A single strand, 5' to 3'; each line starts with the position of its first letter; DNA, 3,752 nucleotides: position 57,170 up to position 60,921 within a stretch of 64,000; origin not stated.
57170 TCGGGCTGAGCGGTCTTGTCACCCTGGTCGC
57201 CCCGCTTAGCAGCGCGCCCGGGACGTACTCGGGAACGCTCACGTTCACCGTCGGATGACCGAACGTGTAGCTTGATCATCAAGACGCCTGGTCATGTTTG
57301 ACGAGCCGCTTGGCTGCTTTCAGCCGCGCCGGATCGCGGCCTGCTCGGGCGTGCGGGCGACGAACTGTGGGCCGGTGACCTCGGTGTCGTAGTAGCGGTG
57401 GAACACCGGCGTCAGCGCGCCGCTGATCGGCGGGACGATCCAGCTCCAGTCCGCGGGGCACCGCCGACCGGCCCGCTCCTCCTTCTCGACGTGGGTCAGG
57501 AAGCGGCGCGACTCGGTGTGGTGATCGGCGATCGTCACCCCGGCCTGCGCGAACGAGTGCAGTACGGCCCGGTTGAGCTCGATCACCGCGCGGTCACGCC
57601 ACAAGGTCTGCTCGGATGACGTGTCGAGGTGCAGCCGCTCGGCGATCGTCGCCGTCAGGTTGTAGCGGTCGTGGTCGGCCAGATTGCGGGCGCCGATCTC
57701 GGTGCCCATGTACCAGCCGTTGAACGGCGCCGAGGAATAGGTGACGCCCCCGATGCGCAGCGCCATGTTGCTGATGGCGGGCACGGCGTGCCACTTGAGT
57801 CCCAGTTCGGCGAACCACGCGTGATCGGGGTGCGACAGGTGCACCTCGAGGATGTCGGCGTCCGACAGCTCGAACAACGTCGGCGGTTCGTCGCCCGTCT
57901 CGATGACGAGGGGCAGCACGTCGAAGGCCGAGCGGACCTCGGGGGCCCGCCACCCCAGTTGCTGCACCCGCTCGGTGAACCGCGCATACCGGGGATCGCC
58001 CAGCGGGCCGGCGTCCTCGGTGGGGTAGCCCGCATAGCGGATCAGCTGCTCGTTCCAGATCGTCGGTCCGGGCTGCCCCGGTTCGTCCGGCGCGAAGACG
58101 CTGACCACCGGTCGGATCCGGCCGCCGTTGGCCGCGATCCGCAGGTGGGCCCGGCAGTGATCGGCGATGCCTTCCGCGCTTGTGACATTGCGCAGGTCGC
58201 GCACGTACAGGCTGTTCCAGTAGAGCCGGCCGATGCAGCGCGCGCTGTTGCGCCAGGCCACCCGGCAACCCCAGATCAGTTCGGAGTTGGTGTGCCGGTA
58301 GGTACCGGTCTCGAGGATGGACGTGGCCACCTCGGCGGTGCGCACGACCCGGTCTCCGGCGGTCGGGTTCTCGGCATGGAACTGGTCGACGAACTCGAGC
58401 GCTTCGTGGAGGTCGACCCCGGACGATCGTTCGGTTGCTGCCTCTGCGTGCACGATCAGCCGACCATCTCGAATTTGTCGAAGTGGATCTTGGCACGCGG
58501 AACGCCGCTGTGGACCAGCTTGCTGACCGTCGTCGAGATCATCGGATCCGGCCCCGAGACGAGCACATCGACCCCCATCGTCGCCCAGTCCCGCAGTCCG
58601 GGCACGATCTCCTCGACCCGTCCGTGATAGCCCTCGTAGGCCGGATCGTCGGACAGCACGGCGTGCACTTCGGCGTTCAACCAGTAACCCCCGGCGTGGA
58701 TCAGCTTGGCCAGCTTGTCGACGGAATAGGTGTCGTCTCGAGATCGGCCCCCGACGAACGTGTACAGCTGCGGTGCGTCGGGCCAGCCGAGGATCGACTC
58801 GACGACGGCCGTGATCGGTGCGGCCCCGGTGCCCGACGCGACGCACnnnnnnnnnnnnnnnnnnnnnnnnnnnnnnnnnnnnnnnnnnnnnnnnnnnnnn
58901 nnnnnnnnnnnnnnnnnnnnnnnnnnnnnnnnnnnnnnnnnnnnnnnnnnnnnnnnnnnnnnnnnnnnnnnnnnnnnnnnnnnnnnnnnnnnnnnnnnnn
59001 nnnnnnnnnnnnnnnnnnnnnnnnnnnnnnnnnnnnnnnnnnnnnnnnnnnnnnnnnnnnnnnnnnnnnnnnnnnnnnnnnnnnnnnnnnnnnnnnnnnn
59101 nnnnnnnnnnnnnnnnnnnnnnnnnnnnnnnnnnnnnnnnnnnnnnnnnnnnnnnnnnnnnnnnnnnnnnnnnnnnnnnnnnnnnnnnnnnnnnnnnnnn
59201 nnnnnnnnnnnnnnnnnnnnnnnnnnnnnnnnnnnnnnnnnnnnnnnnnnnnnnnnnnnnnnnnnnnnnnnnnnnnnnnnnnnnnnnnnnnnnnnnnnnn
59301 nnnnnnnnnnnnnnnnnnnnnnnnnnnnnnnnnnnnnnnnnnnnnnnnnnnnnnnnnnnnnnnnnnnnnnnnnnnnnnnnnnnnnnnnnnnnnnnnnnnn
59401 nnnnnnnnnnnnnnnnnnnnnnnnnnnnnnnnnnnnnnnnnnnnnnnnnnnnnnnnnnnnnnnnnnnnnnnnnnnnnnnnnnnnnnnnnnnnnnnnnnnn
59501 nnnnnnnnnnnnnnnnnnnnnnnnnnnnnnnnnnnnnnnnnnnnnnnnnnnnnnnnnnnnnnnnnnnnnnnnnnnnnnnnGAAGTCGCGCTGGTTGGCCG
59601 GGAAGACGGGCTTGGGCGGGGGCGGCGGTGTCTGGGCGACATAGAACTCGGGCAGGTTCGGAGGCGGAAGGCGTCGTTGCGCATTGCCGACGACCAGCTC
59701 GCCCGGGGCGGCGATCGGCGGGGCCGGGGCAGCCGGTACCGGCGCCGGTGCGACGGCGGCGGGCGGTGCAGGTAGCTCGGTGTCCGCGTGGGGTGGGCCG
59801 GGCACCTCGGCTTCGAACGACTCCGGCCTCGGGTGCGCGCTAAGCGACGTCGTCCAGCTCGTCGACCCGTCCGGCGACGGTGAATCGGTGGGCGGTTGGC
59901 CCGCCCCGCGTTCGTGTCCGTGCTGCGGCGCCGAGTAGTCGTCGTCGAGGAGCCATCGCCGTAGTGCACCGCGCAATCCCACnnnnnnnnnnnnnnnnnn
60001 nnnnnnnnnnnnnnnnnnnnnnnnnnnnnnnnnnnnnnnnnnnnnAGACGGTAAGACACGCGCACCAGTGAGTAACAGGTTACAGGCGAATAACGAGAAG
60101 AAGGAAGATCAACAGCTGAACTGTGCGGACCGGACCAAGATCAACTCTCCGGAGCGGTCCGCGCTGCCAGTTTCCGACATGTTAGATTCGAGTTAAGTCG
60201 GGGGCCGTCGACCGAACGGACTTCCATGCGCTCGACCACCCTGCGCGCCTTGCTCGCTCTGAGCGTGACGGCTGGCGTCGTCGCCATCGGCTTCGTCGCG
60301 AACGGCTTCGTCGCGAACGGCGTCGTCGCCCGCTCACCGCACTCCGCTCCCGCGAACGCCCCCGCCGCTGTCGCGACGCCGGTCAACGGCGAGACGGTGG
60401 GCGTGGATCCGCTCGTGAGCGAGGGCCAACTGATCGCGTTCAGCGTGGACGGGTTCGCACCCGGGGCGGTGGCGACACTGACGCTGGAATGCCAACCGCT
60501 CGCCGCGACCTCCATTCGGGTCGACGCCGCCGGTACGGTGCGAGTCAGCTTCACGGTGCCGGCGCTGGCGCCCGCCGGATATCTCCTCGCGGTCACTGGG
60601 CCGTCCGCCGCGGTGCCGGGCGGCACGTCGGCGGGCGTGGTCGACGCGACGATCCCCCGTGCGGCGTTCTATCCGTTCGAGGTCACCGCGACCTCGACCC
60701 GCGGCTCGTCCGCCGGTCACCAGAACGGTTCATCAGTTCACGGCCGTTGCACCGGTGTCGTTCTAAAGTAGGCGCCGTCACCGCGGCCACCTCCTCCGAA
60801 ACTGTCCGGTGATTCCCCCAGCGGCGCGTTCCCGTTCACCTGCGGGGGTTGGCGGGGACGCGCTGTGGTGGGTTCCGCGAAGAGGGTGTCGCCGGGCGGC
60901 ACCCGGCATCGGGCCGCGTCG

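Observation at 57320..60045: Nitric-oxide synthase translationally coupled to an upstream flavohemoglobin-like gene with an unusual Pro-rich N-terminus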

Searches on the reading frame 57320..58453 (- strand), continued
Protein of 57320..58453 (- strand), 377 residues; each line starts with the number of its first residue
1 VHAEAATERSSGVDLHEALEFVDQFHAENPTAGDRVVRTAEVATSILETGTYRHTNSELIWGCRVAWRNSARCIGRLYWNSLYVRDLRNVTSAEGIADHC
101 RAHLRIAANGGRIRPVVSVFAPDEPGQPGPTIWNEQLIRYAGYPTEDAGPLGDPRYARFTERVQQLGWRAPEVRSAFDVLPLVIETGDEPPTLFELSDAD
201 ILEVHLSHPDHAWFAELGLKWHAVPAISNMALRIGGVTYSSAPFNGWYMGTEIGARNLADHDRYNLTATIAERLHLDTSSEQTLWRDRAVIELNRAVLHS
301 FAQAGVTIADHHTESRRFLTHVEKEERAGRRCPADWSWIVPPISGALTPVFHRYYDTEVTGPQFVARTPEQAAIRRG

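Call 69: get_annotated_region(hit=H10, flank=5000)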
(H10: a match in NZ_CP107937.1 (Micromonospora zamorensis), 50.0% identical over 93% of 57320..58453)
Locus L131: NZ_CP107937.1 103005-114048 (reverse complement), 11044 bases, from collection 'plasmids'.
description: Micromonospora zamorensis strain NBC_00407 plasmid unnamed1, complete sequence
organism: Micromonospora zamorensis (NCBI taxid 709883)
taxonomy: Bacteria; Actinomycetota; Actinomycetes; Micromonosporales; Micromonosporaceae; Micromonospora; Micromonospora zamorensis
host: -; source: -; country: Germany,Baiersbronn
typing (MOB-suite, as given by PLSDB): non-mobilizable
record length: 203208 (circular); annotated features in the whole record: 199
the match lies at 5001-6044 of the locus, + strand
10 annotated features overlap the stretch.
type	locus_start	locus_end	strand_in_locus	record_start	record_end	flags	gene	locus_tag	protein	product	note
CDS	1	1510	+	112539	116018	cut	-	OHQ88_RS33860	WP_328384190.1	LysM peptidoglycan-binding domain-containing protein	-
CDS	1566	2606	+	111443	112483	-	-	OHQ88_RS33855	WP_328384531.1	helix-turn-helix domain-containing protein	-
CDS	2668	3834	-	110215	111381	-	-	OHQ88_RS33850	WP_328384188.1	DMT family transporter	GO:0055085 - transmembrane transport [Evidence IEA]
CDS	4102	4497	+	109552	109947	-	-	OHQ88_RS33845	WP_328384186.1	hypothetical protein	-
CDS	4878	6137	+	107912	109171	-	-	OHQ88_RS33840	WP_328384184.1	nitric oxide synthase oxygenase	GO:0006809 - nitric oxide biosynthetic process [Evidence IEA]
CDS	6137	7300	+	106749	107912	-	-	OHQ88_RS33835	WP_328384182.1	globin domain-containing protein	-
CDS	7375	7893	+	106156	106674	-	-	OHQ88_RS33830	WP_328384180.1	hypothetical protein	-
CDS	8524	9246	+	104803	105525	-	-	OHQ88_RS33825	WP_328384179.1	tryptophan 2,3-dioxygenase family protein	GO:0019441 - tryptophan catabolic process to kynurenine [Evidence IEA]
CDS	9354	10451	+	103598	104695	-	-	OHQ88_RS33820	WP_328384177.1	aminotransferase class V-fold PLP-dependent enzyme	-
CDS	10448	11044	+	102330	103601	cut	-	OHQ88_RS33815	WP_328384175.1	hypothetical protein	-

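Call 70: get_annotated_region(hit=H8, flank=5000)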
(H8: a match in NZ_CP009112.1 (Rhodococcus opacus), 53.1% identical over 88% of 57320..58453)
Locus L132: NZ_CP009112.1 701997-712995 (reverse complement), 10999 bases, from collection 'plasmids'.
description: Rhodococcus opacus strain 1CP plasmid pR1CP1, complete sequence
organism: Rhodococcus opacus (NCBI taxid 37919)
taxonomy: Bacteria; Actinomycetota; Actinomycetes; Mycobacteriales; Nocardiaceae; Rhodococcus; Rhodococcus opacus
host: -; source: soil sample, Enrichment culture with 4-chlorophenol and 2,4-dichlorophenol; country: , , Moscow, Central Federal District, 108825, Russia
typing (MOB-suite, as given by PLSDB): mobilizable; relaxase MOBP
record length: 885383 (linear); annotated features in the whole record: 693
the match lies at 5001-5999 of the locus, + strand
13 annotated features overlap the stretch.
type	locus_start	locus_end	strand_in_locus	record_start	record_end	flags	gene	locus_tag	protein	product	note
CDS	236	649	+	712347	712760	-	-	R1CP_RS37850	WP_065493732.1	hypothetical protein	-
CDS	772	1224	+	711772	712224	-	-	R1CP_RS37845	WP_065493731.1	hypothetical protein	-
CDS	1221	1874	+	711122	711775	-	-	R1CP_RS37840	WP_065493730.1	hypothetical protein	-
CDS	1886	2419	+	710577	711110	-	-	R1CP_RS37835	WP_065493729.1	hypothetical protein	-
CDS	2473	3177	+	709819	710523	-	-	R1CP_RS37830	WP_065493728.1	hypothetical protein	-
CDS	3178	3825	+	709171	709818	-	-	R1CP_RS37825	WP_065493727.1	hypothetical protein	-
CDS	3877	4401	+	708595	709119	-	-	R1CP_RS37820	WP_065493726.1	hypothetical protein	-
CDS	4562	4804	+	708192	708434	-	-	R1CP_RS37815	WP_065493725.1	hypothetical protein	-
CDS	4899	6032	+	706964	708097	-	-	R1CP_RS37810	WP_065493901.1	nitric oxide synthase oxygenase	GO:0006809 - nitric oxide biosynthetic process [Evidence IEA]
CDS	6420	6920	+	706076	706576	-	-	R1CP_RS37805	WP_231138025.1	styrene-oxide isomerase StyC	-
CDS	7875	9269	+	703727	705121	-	-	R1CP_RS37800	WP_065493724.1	IS1380 family transposase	-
CDS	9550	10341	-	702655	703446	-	folP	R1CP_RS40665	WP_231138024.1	dihydropteroate synthase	GO:0009396 - folic acid-containing compound biosynthetic process [Evidence IEA]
CDS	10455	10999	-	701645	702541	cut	purU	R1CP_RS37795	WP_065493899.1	formyltetrahydrofolate deformylase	GO:0009152 - purine ribonucleotide biosynthetic process [Evidence IEA]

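Call 73: list_cluster_members(proteins=[P0121, window:58459-59982:-, window:58459-60045:-])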
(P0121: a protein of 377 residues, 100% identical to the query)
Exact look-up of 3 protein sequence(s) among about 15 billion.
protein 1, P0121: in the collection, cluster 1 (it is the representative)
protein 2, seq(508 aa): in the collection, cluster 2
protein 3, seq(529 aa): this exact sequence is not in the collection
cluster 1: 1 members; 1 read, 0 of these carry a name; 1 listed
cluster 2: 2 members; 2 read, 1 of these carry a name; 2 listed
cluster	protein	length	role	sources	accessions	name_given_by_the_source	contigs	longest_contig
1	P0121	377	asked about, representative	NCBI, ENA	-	-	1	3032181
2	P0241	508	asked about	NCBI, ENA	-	-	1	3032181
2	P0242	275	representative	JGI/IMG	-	NAD(P)H-flavin reductase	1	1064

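Call 79: find_homologous_proteins(query=L048:4635-5780:+)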
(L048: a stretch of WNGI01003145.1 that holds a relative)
Query L048:4635-5780:+ (381 aa): 1913 proteins with E <= 0.001 among 8000 candidates; the best 120 are listed.
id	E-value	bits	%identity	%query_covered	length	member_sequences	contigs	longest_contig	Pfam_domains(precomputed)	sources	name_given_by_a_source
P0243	8.5e-247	837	98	97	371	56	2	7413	PF00175.27,PF00042.29,PF00970.31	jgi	jgi:NAD(P)H-flavin reductase/hemoglobin-like flavoprotein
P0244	1.6e-216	737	86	97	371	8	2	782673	PF00175.27,PF00042.29,PF00970.31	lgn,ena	-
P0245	1.8e-212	724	81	100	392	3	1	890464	PF00175.27,PF00042.29,PF00970.31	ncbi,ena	-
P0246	1.1e-188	645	75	97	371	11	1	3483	PF00175.27,PF00042.29,PF00970.31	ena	-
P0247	1.2e-176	606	71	97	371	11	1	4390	PF00175.27,PF00042.29,PF00970.31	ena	-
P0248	3.6e-173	594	69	97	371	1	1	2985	PF00175.27,PF00042.29,PF00970.31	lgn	-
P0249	4.8e-140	485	68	81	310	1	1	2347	PF00175.27,PF00042.29,PF00970.31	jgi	jgi:NAD(P)H-flavin reductase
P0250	6.4e-132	458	74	71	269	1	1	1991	PF00175.27,PF00970.31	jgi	jgi:NAD(P)H-flavin reductase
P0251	2.0e-108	381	50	96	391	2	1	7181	PF00175.27,PF00042.29,PF00970.31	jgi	jgi:NAD(P)H-flavin reductase/hemoglobin-like flavoprotein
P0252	2.8e-107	377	49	96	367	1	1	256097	PF00175.27,PF00042.29,PF00970.31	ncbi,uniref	ncbi:globin domain-containing protein [Amycolatopsis sp. lyj-23]|uniref:globin domain-containing pro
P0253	4.5e-107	377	49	99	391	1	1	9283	PF00175.27,PF00042.29,PF00970.31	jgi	jgi:NAD(P)H-flavin reductase/hemoglobin-like flavoprotein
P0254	5.6e-107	376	49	97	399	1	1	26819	PF00175.27,PF00042.29,PF00970.31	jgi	jgi:NAD(P)H-flavin reductase/hemoglobin-like flavoprotein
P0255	1.0e-106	375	48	97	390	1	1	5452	PF00175.27,PF00042.29,PF00970.31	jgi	jgi:NAD(P)H-flavin reductase/hemoglobin-like flavoprotein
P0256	1.9e-106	375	47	97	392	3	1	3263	PF00175.27,PF00042.29,PF00970.31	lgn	-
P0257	6.6e-106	373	49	96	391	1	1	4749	PF00175.27,PF00042.29,PF00970.31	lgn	-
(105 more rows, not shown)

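Call 80: search_protein_families(library=ncbifam, proteins=[L048:3760-4407:-, L048:4635-5780:+, L131:6137-7300:+], max_evalue=0.001)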
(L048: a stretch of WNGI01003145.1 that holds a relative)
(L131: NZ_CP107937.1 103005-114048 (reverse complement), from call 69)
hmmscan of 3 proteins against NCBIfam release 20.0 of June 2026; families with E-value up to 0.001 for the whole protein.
L048:3760-4407:- (216 aa): 1 family
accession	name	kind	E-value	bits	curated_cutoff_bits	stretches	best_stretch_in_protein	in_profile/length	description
TIGR04025.1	PPOX_FMN_DR2398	subfamily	1.9e-31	108.8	170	1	38-180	14-149/197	MSMEG_1061 family FMN-dependent PPOX-type flavoprotein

L048:4635-5780:+ (381 aa): 15 families
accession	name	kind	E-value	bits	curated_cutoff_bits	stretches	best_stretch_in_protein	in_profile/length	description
NF009805.0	PRK13289.1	equivalog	5.5e-39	134.2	432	1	12-378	4-392/399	NO-inducible flavohemoprotein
NF045803.1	MethMoxFADbindMmoC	equivalog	2.4e-31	108.8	500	1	177-378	137-340/343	aromatic/alkene monooxygenase hydroxylase FAD-binding subunit MmoC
NF040810.1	BenC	equivalog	1.8e-26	93.1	430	1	153-379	105-331/333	benzoate 1,2-dioxygenase electron transfer component BenC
NF008822.0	PRK11872.1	equivalog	4e-25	88.5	402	1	153-379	107-336/341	anthranilate 1,2-dioxygenase electron transfer component AntC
NF005963.0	PRK08051.1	equivalog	5.4e-24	84.8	230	1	164-379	15-231/233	NAD(P)H-flavin reductase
NF052252.1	flav_redu_LuxG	exception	9.7e-17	60.9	340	1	156-379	4-230/232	flavin mononucleotide reductase LuxG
NF007964.0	PRK10684.1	equivalog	1.8e-15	56.7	383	1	159-379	16-238/333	NADH oxidoreductase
NF058606.1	GlBtMonoRdsGbcB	equivalog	1e-14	54.2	500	1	179-378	42-247/362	glycine betaine monooxygenase reductase subunit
NF004317.0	PRK05713.1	equivalog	2.8e-14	53.1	338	1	156-379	95-309/312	iron-sulfur-binding ferredoxin reductase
TIGR02160.1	PA_CoA_Oxy5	hypoth_equivalog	1.3e-13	50.5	420.8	1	177-380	30-243/352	1,2-phenylacetyl-CoA epoxidase subunit PaaE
NF008178.0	PRK10926.1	equivalog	5.3e-12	45.5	390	1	179-339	30-192/248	ferredoxin--NADP(+) reductase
NF006220.0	PRK08345.1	subfamily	1e-09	38.1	395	1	178-374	41-247/294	cytochrome-c3 hydrogenase subunit gamma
TIGR02911.1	sulfite_red_B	equivalog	5.3e-06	25.7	288.6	1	177-374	28-220/261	anaerobic sulfite reductase subunit AsrB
TIGR01941.1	nqrF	equivalog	1.9e-05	23.8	295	1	201-378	210-403/405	NADH:ubiquinone reductase (Na(+)-transporting) subunit F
NF000798.0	PRK00054.1-3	equivalog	0.00014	21.6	219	1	169-357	20-187/244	dihydroorotate dehydrogenase electron transfer subunit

L131:6137-7300:+ (387 aa): 17 families
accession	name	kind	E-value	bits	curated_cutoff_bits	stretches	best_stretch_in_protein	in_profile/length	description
NF009805.0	PRK13289.1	equivalog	6e-31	107.8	432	1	14-369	18-393/399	NO-inducible flavohemoprotein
NF040810.1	BenC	equivalog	4e-27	95.3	430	1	119-370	85-332/333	benzoate 1,2-dioxygenase electron transfer component BenC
NF045803.1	MethMoxFADbindMmoC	equivalog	2.4e-23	82.5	500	1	142-368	111-340/343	aromatic/alkene monooxygenase hydroxylase FAD-binding subunit MmoC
NF008822.0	PRK11872.1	equivalog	1e-18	67.5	402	1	141-370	110-337/341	anthranilate 1,2-dioxygenase electron transfer component AntC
NF005963.0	PRK08051.1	equivalog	1.9e-16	60.1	230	1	144-368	7-230/233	NAD(P)H-flavin reductase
TIGR02160.1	PA_CoA_Oxy5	hypoth_equivalog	5.8e-16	58.2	420.8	1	144-372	5-245/352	1,2-phenylacetyl-CoA epoxidase subunit PaaE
NF004317.0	PRK05713.1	equivalog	2.9e-15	56.3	338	1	143-369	94-309/312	iron-sulfur-binding ferredoxin reductase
NF052252.1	flav_redu_LuxG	exception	7.7e-13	48.1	340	1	143-353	3-213/232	flavin mononucleotide reductase LuxG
NF007964.0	PRK10684.1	equivalog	1.9e-12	46.8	383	1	141-370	10-239/333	NADH oxidoreductase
NF058606.1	GlBtMonoRdsGbcB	equivalog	2.9e-09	36.3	500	1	149-370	22-249/362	glycine betaine monooxygenase reductase subunit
NF000796.0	PRK00054.1-1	equivalog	2.6e-08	33.4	224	1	220-357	70-193/254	dihydroorotate dehydrogenase electron transfer subunit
TIGR02911.1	sulfite_red_B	equivalog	6.8e-07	28.6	288.6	1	198-296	57-152/261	anaerobic sulfite reductase subunit AsrB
NF006220.0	PRK08345.1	subfamily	8.6e-07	28.5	395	1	198-314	71-184/294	cytochrome-c3 hydrogenase subunit gamma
NF008178.0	PRK10926.1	equivalog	1.2e-06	28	390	1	145-315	9-178/248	ferredoxin--NADP(+) reductase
NF040835.1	sulfhyd_HydG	equivalog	3.8e-06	26.4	650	1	192-364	72-244/292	NADPH-dependent hydrogenase/sulfhydrogenase 1 subunit gamma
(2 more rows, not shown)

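Call 83: get_annotated_region(hit=H1, flank=4000)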
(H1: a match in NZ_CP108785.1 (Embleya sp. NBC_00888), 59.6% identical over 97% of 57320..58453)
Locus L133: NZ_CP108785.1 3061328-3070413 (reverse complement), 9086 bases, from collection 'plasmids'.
description: Embleya sp. NBC_00888 plasmid unnamed1, complete sequence
organism: Embleya sp. NBC_00888 (NCBI taxid 2975960)
taxonomy: Bacteria; Actinomycetota; Actinomycetes; Kitasatosporales; Streptomycetaceae; Embleya; Embleya sp. NBC 00888
host: -; source: -; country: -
typing (MOB-suite, as given by PLSDB): mobilizable; relaxase MOBP
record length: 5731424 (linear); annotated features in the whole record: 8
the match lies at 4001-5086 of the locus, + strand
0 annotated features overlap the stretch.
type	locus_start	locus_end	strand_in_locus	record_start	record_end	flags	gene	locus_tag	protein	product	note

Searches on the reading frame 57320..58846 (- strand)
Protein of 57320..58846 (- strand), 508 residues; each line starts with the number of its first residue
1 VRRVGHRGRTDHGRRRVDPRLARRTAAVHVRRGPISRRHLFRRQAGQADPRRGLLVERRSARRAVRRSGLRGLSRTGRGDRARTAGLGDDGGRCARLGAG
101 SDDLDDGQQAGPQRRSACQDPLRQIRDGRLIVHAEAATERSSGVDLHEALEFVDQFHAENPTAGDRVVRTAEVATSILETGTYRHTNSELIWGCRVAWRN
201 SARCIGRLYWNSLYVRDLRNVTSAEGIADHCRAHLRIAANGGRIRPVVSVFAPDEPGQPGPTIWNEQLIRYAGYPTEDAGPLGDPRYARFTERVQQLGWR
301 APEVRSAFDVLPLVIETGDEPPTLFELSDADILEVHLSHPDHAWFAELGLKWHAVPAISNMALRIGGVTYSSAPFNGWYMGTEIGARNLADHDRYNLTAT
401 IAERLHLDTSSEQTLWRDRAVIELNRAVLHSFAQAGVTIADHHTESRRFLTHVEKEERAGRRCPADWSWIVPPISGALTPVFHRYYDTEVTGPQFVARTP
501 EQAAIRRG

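Call 5: search_protein_families(library=pfam, proteins=[window:57320-58846:-], max_evalue=0.01)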
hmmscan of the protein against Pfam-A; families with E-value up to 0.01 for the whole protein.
window:57320-58846:- (508 aa): 1 family
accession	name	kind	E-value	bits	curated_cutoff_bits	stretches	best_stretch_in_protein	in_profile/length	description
PF02898.20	NO_synthase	-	3.1e-147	490.7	22.7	1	147-499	7-358/362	Nitric oxide synthase, oxygenase domain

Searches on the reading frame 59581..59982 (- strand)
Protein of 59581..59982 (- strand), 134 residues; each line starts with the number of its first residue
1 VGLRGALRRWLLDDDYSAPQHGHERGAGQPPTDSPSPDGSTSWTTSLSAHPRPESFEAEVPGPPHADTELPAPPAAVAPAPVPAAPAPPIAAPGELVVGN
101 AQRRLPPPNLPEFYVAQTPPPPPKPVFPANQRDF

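Call 87: search_protein_representatives(protein=window:59581-59982:-)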
Query: 134 residues. Proteins with E-value up to 0.001 (for the whole library): 3; up to 1e-10: 1; up to 1e-30: 0. The best 3 are listed.
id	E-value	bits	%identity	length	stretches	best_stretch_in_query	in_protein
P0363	5.9e-11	59.2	33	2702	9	17-87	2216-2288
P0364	1.7e-06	44.7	35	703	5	12-48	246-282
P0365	3.1e-04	37.4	43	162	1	1-131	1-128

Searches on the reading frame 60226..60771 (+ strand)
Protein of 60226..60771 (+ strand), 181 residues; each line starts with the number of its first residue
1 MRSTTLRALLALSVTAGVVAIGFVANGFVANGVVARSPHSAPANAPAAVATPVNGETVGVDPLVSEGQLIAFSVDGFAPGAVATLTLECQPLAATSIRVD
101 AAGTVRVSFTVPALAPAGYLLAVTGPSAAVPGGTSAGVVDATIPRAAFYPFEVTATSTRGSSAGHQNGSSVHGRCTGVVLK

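Call 5: search_protein_families(library=pfam, proteins=[window:60226-60771:+], max_evalue=0.01)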
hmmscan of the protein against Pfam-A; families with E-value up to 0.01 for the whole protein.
window:60226-60771:+ (181 aa): 1 family
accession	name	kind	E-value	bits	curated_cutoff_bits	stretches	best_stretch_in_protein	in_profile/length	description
PF01744.25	GLTT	-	0.0026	17.9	21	1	14-34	8-28/28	GLTT repeat (6 copies)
